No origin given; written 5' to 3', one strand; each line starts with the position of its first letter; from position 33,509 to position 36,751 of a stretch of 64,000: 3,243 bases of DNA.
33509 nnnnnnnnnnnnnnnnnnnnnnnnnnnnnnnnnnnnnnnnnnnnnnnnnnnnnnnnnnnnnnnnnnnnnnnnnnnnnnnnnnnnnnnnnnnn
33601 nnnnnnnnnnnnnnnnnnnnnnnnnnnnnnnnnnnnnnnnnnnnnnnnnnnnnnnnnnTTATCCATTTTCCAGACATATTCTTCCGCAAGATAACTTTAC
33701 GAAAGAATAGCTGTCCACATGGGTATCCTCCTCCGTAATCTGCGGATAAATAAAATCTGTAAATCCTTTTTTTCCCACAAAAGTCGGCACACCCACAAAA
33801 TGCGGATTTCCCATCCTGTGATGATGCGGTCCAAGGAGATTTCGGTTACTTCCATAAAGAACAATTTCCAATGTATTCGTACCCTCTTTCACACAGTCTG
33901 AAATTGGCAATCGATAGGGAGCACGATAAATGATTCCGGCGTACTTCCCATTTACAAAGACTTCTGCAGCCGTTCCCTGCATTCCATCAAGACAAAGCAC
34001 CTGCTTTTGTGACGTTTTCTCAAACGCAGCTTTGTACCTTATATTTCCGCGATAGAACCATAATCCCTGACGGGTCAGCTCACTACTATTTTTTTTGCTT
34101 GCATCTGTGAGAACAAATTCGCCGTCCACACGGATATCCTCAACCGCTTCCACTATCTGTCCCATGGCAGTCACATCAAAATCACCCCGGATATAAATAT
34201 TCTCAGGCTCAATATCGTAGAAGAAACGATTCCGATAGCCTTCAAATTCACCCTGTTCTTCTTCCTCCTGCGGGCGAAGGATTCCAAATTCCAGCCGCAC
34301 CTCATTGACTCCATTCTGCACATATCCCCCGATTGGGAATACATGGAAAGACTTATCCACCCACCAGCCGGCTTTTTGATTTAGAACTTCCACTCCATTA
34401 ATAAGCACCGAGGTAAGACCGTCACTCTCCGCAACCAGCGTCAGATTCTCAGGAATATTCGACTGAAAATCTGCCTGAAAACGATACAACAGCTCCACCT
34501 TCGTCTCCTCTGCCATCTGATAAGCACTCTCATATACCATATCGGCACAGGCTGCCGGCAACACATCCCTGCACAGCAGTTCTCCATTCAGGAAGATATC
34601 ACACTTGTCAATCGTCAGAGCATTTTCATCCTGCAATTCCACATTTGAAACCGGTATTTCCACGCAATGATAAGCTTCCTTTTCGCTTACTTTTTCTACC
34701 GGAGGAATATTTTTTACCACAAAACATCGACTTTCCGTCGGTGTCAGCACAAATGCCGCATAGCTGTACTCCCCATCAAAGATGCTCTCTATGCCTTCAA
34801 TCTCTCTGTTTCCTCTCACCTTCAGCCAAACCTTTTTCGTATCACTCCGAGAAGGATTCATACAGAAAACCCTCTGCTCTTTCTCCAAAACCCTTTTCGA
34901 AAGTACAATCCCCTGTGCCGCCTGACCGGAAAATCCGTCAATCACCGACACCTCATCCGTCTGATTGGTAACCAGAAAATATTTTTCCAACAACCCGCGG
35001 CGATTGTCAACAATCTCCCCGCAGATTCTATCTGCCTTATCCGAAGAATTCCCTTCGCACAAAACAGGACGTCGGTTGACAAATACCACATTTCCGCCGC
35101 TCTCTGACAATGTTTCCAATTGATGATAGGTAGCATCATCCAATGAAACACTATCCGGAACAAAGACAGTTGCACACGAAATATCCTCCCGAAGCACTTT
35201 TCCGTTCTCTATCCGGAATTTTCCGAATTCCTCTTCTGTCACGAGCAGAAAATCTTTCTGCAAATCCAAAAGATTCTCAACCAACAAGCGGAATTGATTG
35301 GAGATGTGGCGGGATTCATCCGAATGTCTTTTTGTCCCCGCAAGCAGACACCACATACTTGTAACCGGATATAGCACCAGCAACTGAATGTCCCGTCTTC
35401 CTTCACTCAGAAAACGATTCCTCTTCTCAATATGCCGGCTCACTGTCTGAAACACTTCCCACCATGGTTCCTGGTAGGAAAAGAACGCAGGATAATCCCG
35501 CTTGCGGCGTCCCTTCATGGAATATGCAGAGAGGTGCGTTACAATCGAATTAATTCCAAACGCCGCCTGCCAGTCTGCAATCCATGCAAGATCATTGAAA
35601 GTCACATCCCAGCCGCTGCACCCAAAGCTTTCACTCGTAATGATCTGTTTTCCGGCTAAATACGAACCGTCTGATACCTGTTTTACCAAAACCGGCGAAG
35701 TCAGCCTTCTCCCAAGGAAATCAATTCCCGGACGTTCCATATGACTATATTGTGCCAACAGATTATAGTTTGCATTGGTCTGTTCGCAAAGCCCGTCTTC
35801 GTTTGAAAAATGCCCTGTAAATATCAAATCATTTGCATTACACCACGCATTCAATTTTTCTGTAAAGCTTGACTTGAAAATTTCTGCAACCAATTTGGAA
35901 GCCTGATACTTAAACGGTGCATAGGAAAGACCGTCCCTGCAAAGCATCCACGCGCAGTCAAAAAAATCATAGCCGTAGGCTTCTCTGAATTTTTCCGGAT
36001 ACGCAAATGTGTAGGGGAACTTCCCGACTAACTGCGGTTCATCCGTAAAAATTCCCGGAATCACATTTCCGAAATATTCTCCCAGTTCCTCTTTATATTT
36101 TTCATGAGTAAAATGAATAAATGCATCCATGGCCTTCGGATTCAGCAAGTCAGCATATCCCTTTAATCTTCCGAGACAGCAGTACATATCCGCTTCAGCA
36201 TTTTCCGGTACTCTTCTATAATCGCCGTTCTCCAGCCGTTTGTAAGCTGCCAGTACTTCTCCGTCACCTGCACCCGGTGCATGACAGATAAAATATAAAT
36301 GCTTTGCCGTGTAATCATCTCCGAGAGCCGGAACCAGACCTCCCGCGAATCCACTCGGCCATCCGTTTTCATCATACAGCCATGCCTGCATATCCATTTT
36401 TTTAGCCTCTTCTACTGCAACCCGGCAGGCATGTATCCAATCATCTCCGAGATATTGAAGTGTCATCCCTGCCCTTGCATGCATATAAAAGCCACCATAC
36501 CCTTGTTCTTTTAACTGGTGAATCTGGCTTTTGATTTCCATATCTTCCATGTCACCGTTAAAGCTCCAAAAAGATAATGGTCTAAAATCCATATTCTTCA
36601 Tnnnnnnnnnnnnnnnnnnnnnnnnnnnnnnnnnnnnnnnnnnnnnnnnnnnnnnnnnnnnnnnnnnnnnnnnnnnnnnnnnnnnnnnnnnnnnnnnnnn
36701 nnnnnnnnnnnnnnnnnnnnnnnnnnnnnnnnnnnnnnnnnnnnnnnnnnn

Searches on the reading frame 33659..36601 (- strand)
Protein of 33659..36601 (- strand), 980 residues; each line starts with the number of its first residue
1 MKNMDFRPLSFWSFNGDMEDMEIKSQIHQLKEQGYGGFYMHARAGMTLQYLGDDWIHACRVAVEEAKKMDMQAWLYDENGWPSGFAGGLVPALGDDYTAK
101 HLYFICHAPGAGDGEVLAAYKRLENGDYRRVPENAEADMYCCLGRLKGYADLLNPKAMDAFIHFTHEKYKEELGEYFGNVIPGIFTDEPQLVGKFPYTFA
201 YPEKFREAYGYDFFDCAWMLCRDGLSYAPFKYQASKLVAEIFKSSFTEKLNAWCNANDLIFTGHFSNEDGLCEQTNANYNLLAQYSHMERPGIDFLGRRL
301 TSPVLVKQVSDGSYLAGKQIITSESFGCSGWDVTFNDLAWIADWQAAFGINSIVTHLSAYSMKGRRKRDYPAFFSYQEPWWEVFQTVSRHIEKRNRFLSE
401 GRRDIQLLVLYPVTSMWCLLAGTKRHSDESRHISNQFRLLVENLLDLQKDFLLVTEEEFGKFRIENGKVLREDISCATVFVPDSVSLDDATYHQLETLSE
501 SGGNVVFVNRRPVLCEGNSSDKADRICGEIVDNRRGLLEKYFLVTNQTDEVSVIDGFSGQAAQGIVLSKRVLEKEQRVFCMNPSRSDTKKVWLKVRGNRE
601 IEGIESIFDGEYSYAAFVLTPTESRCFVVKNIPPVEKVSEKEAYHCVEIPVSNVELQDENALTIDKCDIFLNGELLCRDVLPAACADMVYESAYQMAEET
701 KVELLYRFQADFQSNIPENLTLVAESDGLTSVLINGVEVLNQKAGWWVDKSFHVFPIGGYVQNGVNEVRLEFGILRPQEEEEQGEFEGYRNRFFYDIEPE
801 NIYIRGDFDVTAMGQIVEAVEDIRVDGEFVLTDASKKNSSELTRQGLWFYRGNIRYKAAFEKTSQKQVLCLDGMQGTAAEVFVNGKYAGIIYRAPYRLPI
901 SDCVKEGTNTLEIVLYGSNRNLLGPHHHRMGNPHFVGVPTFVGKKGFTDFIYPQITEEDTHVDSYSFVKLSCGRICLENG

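Call 9: search_protein_families(library=pfam, proteins=[window:33659-36601:-], max_evalue=0.01)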
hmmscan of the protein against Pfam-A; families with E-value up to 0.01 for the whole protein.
window:33659-36601:- (980 aa): 2 families
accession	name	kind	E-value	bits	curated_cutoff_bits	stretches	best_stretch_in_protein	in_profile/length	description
PF17132.9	Glyco_hydro_106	-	6.3e-08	32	29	1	151-408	269-539/743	alpha-L-rhamnosidase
PF22666.2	Glyco_hydro_2_N2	-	1.9e-07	31.7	27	1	844-916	46-118/167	Glycosyl hydrolase 2 galactose-binding domain-like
